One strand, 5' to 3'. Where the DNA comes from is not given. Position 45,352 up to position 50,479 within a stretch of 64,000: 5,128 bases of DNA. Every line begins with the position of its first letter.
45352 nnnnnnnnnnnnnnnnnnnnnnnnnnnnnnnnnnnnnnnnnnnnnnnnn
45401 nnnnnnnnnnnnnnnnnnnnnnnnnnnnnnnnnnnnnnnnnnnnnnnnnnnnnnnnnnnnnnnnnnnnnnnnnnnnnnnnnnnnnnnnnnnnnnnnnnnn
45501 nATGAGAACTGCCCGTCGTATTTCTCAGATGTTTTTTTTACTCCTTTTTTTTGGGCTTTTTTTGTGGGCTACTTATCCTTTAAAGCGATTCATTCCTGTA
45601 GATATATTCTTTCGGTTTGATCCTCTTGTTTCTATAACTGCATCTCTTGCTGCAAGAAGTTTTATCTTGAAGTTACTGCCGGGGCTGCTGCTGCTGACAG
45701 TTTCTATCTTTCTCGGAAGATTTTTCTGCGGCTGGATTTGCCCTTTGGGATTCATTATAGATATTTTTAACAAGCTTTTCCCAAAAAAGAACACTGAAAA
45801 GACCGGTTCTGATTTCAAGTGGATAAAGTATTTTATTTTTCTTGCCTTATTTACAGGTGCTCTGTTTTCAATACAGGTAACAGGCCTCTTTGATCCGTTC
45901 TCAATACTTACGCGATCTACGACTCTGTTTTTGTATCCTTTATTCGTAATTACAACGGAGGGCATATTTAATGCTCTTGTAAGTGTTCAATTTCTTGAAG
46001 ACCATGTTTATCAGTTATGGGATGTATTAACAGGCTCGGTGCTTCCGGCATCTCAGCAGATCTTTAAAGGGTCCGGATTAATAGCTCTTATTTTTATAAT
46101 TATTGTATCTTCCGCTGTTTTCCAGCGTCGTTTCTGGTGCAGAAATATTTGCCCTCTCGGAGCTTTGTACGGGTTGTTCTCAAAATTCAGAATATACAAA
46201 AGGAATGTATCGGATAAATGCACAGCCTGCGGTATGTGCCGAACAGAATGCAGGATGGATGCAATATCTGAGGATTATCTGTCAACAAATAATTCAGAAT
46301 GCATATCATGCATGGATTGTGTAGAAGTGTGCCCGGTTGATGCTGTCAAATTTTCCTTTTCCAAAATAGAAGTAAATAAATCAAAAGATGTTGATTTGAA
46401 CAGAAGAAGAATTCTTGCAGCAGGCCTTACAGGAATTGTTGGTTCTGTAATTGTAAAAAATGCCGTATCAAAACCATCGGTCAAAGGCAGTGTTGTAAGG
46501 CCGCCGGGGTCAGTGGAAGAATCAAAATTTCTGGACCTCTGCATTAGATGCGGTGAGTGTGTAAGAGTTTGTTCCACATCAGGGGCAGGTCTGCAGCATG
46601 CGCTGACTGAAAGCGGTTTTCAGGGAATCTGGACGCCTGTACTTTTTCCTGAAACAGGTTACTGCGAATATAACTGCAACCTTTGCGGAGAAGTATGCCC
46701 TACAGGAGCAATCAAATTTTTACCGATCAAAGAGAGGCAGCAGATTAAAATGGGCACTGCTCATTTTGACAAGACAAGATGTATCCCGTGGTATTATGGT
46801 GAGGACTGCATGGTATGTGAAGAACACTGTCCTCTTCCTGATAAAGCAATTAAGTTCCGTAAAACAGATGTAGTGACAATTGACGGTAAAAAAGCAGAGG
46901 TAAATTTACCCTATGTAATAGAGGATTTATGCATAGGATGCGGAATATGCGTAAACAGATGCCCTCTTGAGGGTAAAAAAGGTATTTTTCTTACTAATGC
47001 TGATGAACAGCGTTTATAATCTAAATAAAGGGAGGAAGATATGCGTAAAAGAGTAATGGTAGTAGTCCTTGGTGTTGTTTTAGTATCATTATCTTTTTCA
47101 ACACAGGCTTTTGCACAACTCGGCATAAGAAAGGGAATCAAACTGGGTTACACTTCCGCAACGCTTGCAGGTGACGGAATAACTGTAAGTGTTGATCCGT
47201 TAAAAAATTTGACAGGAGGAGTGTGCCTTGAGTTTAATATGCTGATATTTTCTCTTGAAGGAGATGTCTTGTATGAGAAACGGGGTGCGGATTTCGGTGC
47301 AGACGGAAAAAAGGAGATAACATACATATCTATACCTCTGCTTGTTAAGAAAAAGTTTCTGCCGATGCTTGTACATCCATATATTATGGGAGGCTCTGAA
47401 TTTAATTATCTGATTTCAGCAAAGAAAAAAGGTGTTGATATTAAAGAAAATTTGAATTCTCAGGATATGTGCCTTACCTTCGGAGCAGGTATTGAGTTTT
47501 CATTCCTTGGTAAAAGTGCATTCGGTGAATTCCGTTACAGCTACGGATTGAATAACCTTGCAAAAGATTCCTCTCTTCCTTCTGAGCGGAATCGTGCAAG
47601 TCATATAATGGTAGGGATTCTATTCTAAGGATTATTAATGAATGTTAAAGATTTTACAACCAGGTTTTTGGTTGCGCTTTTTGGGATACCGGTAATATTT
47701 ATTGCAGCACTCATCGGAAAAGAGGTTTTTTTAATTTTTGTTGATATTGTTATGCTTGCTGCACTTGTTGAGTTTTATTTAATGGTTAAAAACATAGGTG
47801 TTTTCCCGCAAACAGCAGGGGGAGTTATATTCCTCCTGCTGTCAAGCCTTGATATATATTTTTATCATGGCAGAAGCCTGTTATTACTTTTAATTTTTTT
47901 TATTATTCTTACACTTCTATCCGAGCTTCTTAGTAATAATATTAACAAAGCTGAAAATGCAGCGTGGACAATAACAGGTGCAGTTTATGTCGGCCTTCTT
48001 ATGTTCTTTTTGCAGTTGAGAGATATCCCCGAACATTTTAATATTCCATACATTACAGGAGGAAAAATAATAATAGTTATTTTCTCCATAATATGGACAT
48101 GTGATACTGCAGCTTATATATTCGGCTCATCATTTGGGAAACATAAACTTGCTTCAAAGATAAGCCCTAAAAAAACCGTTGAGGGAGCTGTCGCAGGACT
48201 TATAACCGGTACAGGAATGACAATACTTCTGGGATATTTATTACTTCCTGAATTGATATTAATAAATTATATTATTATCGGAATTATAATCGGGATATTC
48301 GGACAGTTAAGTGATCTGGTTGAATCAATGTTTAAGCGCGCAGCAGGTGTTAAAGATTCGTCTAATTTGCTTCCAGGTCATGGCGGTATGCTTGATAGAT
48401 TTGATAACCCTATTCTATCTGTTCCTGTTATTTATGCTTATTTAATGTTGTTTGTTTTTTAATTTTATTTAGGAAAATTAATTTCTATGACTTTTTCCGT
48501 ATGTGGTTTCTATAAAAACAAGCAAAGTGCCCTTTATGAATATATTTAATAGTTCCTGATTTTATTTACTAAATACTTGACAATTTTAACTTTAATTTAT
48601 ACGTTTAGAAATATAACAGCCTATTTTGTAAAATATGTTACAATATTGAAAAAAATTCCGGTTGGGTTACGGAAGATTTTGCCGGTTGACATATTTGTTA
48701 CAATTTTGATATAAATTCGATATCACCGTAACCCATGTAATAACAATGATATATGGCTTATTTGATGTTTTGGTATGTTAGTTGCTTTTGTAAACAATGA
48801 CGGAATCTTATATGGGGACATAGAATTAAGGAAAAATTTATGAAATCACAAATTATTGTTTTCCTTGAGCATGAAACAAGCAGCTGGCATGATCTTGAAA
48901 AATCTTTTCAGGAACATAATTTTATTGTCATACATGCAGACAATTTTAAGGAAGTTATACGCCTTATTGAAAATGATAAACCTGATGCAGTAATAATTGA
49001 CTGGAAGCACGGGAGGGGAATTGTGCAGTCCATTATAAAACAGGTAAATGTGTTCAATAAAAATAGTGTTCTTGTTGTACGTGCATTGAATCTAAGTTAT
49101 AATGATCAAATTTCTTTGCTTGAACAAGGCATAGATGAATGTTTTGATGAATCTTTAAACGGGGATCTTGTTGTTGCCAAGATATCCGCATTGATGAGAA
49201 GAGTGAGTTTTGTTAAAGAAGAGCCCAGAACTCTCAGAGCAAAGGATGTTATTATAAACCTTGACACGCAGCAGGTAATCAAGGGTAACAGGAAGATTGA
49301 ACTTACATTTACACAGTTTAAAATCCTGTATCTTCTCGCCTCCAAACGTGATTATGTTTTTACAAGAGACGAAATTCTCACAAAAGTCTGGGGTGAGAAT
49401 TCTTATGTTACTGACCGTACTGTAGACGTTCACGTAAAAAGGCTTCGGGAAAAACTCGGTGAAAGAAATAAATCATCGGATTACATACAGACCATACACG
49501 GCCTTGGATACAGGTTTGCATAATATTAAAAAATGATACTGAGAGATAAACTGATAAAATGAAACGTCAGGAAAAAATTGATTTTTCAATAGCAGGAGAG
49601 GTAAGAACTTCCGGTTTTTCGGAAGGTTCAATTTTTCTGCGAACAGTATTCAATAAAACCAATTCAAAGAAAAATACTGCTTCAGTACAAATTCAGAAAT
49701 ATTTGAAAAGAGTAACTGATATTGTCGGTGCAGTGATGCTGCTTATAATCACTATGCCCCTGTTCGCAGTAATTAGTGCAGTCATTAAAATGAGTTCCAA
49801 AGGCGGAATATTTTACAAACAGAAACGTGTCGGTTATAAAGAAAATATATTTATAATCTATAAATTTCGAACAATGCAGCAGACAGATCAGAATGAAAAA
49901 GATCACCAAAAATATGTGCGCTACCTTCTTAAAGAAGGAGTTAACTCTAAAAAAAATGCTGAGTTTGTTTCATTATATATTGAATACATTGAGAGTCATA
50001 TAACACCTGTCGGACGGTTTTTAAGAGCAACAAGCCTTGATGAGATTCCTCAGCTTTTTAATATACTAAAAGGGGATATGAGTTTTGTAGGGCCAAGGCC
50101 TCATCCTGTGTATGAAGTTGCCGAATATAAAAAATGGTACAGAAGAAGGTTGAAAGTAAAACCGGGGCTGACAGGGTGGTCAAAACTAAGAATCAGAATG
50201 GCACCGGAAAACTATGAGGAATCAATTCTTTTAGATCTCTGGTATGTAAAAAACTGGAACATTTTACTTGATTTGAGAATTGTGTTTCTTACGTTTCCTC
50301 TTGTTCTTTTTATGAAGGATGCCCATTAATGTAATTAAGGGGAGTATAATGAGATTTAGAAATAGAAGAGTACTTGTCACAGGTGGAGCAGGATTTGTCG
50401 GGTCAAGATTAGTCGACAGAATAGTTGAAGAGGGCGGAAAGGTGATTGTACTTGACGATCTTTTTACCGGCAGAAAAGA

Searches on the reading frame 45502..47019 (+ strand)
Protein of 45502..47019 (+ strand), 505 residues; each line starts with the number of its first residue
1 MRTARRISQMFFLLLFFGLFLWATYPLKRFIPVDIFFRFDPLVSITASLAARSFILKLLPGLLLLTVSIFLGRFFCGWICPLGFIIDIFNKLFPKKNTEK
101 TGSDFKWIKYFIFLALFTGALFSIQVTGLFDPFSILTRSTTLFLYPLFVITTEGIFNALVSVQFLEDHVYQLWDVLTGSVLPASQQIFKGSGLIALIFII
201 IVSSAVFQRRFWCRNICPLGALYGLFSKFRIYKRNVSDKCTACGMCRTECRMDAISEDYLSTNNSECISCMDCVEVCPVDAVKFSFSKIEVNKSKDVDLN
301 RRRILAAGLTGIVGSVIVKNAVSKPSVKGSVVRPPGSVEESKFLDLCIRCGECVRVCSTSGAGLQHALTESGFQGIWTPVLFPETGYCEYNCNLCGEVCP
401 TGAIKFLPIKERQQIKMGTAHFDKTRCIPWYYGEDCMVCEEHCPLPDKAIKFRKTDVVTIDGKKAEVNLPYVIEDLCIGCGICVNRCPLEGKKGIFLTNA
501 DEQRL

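Call 8: search_protein_families(library=ncbifam, proteins=[window:45502-47019:+], max_evalue=0.00001)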
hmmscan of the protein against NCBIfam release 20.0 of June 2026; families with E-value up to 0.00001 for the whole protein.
window:45502-47019:+ (505 aa): 35 families (the best 25 are shown)
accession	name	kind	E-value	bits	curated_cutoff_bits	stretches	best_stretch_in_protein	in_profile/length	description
TIGR02163.1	napH_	subfamily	2.6e-29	102.5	213.05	2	185-285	146-254/255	NapH/MauN family ferredoxin-type protein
NF007012.0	PRK09476.1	equivalog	1.5e-28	99.7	269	1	294-490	4-199/254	ferredoxin-type protein NapG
NF007013.0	PRK09477.1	equivalog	4.5e-28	98.2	234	2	187-287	171-279/286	quinol dehydrogenase ferredoxin subunit NapH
TIGR00397.1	mauM_napG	subfamily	1.3e-20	73.9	178.85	1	301-489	12-189/213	MauM/NapG family ferredoxin-type protein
NF058577.1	FdxA_fam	equivalog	9.9e-18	64.1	65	1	236-281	5-52/52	4Fe-4S ferredoxin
NF042909.1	FMH_DH_FwdF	exception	3.2e-15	56.1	375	1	390-492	103-195/336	tungsten-dependent formylmethanofuran dehydrogenase subunit FwdF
TIGR00402.1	napF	equivalog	6.5e-15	55.3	102.2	1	330-489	20-145/149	ferredoxin-type protein NapF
NF038196.1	ferrodoxin_EFR1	subfamily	1.4e-14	54.7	75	1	225-286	169-233/242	EFR1 family ferrodoxin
NF046105.1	TransRegNosR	equivalog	1.1e-12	47.2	1000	1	199-273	586-661/680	transcriptional regulator NosR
TIGR01971.1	NuoI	subfamily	2.1e-11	43.5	113.05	0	391-451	46-99/121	NADH-quinone oxidoreductase, chain I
TIGR01944.1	rnfB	subfamily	7.1e-11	42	68.7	0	438-490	110-158/190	RnfABCDGE type electron transport complex subunit B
NF045874.1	Vhu_polyferre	exception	1.3e-10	40.6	600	1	207-301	32-121/381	F420-non-reducing hydrogenase associated-polyferredoxin VhuB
NF009053.0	PRK12387.1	subfamily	5.4e-08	32.8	204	0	228-299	28-106/180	formate hydrogenlyase complex iron-sulfur subunit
NF006183.0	PRK08318.1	equivalog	5.9e-08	31.9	335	0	228-288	332-401/422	NAD-dependent dihydropyrimidine dehydrogenase subunit PreA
TIGR02179.1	PorD_KorD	subfamily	1e-07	32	60.05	0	434-490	28-70/78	2-oxoacid:acceptor oxidoreductase, delta subunit, pyruvate/2-ketoisovalerate family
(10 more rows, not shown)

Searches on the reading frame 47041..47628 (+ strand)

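Call 8: search_protein_families(library=ncbifam, proteins=[window:47041-47628:+], max_evalue=0.00001)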
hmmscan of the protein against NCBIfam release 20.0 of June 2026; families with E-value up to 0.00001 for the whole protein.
window:47041-47628:+ (195 aa): 2 families
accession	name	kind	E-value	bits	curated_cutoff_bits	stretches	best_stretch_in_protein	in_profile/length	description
NF049866.1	outer_TDE1717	subfamily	8.2e-10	39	135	1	10-178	5-183/210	TDE1717 family outer membrane beta-barrel protein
NF052311.1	T9SS_PorT_SprT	equivalog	3.4e-06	26.6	125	1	91-178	124-214/239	type IX secretion/gliding motility protein PorT/SprT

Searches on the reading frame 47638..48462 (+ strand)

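Call 8: search_protein_families(library=ncbifam, proteins=[window:47638-48462:+], max_evalue=0.00001)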
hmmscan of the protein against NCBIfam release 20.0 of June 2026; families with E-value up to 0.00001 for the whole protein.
window:47638-48462:+ (274 aa): 1 family
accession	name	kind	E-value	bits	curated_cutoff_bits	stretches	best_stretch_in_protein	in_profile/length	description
NF008635.0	PRK11624.1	equivalog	1.4e-34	119.8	385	1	97-274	107-282/285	phosphatidate cytidylyltransferase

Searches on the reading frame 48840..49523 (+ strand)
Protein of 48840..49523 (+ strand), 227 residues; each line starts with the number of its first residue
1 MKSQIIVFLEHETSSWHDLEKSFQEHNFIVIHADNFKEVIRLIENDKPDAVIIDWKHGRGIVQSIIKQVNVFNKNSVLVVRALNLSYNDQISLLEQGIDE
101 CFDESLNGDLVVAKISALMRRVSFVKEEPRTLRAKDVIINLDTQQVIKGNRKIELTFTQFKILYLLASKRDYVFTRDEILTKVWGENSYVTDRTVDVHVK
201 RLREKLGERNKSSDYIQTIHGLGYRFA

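Call 8: search_protein_families(library=ncbifam, proteins=[window:48840-49523:+], max_evalue=0.00001)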
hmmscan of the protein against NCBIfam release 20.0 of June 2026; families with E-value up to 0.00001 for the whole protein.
window:48840-49523:+ (227 aa): 40 families (the best 25 are shown)
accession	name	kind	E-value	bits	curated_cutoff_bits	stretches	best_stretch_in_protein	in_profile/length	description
TIGR02154.1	PhoB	equivalog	1.5e-37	129.1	296.2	1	5-226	4-225/226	phosphate regulon transcriptional regulator PhoB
NF007546.0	PRK10161.1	equivalog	1.5e-30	106.5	471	1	23-227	22-226/229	phosphate response regulator transcription factor PhoB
NF040689.1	MtrAB_MtrA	equivalog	4.5e-29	101.4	300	1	24-225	19-217/219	MtrAB system response regulator MtrA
NF045944.1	ResRegRpaBCyano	equivalog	5.5e-29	101.2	330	1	23-226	17-227/229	response regulator transcription factor RpaB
NF053854.1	RespRegPhoBBctds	equivalog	2.5e-28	99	270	1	64-226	61-224/225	two-component system response regulator PhoB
NF033117.2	vanR_ACDEGLN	exception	4.9e-26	91.7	350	1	19-225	14-224/226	VanR-ABDEGLN family response regulator transcription factor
NF040534.1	resp_reg_YycF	equivalog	5.8e-26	91.2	340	1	11-224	8-225/231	response regulator YycF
NF033120.0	vanR_FM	exception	7.7e-26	91.2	460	1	23-226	23-229/231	vancomycin resistance response regulator transcription factor, VanR-F/VanR-M family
NF007982.1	PRK10710.1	equivalog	3.7e-25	88.9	380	1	23-226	27-227/235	envelope stress response regulator BaeR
NF045914.1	RespRegNblR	equivalog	2.2e-23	83.1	300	1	4-224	7-223/228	response regulator transcription factor NblR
NF012227.0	AdeR_RR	equivalog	2.8e-23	82.6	340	1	4-226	12-236/239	efflux system response regulator transcription factor AdeR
TIGR01387.1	cztR_silR_copR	subfamily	3.3e-23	82.5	279.2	1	8-225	3-217/218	heavy metal response regulator transcription factor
NF007005.1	PRK09468.1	equivalog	4.8e-23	81.8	331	1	9-226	9-231/237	osmolarity response regulator transcription factor OmpR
NF008296.0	PRK11083.1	equivalog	7.6e-23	81.1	273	1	2-225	2-224/228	two-component system response regulator CreB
NF041733.1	resp_reg_CseB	equivalog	9.4e-23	80.8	350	1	24-226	21-226/228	two-component system response regulator CseB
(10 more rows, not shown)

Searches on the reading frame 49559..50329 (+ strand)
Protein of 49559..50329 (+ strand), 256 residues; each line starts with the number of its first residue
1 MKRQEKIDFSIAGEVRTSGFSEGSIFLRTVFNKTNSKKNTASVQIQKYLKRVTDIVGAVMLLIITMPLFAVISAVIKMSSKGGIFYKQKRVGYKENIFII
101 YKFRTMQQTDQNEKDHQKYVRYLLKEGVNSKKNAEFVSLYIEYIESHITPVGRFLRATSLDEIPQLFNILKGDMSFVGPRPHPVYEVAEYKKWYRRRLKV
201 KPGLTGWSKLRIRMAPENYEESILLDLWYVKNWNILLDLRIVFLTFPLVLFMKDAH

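Call 8: search_protein_families(library=ncbifam, proteins=[window:49559-50329:+], max_evalue=0.00001)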
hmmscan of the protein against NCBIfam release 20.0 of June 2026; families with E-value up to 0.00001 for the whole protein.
window:49559-50329:+ (256 aa): 10 families
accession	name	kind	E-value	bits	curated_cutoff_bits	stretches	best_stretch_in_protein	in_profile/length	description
TIGR03025.1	EPS_sugtrans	subfamily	3.5e-74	250.6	295.55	1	39-255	247-444/445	exopolysaccharide biosynthesis polyprenyl glycosylphosphotransferase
TIGR03023.1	WcaJ_sugtrans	equivalog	3.5e-67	227.6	410.75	2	146-255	336-452/453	undecaprenyl-phosphate glucose phosphotransferase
TIGR03022.1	WbaP_sugtrans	subfamily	2.8e-54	185.1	403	1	43-253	252-453/456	undecaprenyl-phosphate galactose phosphotransferase WbaP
NF052601.1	undeca_RfbP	equivalog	5.9e-50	169.8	330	1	32-254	27-240/244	undecaprenyl-phosphate galactose phosphotransferase family protein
TIGR03013.1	EpsB_2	subfamily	3.4e-49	168.1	393.35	2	146-254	328-441/443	TIGR03013 family XrtA/PEP-CTERM system glycosyltransferase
NF041877.1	EPS_EpsZ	equivalog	1.3e-42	146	800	1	46-251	262-454/459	exopolysaccharide biosynthesis polyisoprenyl-phosphate hexose-1-phosphate transferase EpsZ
NF007518.0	PRK10124.1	equivalog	5.1e-42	144.2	684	2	145-246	346-454/464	undecaprenyl-phosphate glucose phosphotransferase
NF050817.1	PolSacchBiosHfsE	equivalog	3.6e-39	134.8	750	2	141-250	341-460/467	polysaccharide biosynthesis protein HfsE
NF011751.0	PRK15204.1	equivalog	1.3e-37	129.6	907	1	39-251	269-471/476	undecaprenyl-phosphate galactose phosphotransferase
NF045514.1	glycotran_HepC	equivalog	5.1e-28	97.9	140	1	24-185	94-215/220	heterocyst development glycosyltransferase HepC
